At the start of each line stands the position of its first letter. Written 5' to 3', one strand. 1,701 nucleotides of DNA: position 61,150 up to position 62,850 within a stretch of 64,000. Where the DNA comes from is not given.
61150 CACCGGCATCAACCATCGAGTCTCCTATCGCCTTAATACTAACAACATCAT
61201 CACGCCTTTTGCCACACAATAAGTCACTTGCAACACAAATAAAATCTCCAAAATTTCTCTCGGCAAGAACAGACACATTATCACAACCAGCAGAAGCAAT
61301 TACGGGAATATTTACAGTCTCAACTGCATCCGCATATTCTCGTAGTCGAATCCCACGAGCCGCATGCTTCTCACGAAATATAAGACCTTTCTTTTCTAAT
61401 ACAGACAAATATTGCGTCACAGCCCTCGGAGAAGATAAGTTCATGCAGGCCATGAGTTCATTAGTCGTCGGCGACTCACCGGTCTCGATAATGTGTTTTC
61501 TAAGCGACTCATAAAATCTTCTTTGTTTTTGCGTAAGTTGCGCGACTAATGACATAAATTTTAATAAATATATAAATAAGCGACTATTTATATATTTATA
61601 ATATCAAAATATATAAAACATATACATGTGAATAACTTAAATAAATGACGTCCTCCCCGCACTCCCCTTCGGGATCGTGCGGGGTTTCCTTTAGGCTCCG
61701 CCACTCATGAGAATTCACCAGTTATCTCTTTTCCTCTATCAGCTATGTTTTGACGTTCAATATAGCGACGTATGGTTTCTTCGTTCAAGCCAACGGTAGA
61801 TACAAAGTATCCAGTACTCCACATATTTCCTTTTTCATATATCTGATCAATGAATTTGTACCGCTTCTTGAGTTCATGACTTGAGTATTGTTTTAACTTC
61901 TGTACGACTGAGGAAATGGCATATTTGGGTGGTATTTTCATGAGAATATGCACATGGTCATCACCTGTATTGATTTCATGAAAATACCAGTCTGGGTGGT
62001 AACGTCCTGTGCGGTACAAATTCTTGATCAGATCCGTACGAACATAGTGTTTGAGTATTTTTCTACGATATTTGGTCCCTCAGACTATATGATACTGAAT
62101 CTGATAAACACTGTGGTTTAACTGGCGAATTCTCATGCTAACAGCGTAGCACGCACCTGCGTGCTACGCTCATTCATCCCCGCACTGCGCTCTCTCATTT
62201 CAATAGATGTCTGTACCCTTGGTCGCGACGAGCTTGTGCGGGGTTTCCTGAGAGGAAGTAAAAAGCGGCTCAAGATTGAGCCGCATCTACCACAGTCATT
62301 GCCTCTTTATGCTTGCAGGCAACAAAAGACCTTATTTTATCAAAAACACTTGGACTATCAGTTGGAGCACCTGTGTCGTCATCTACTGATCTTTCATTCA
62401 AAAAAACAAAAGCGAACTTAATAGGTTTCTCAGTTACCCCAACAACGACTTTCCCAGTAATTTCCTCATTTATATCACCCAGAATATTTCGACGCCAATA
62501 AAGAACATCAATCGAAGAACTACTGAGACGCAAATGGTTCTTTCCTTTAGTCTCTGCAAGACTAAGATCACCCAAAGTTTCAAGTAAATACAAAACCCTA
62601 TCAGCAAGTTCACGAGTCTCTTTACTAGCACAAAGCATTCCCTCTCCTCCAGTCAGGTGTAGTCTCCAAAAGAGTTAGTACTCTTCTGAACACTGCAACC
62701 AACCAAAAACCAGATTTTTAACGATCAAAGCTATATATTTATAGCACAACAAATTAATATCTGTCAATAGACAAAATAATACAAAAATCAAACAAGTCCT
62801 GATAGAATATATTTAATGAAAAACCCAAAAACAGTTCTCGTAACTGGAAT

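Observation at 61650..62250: IS200/IS605 tnpA that is intact except for TGA at the conserved Trp codon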

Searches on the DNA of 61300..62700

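Call 29: search_rna_families(source=window, start=61300, end=62700, threshold=evalue, max_evalue=1)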
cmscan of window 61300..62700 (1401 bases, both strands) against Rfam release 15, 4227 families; matches with E-value up to 1: 1.
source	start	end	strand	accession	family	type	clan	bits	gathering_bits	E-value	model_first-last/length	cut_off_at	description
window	61925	61995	+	RF00694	mir-137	Gene; miRNA;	CL00092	21.8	56.7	0.14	1-72/72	no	mir-137 microRNA precursor family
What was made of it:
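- Tried and rejected: It returned only a chance miRNA hit at E=0.14 (call 29), so no known RNA family overlaps the element.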

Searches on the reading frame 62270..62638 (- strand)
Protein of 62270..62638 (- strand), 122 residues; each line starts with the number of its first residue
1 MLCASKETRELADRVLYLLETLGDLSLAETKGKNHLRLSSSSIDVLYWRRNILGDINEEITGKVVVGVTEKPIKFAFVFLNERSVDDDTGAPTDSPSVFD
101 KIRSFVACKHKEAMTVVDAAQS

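Call 39: search_protein_families(library=pfam, proteins=[window:62270-62638:-])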
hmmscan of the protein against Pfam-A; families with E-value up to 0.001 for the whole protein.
window:62270-62638:- (122 aa): 0 families

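Call 46: find_homologous_proteins(query=window:62270-62638:-)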
Query window:62270-62638:- (122 aa): 1 proteins with E <= 0.001 among 18 candidates.
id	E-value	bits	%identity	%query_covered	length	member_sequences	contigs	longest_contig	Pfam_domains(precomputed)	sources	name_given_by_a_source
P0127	1.4e-72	259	100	100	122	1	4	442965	-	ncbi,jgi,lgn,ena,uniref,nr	ncbi:MAG: hypothetical protein COU07_01240 [Candidatus Harrisonbacteria bacterium CG10_big_fil_rev_8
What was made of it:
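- On IS200/IS605 family, IS200 group: No empty site could be found, because the upstream gene is an ORFan (call 46).
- Tried and rejected: The protein is an ORFan with no homologue other than itself (call 46), so no IS-free allele could be recovered.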
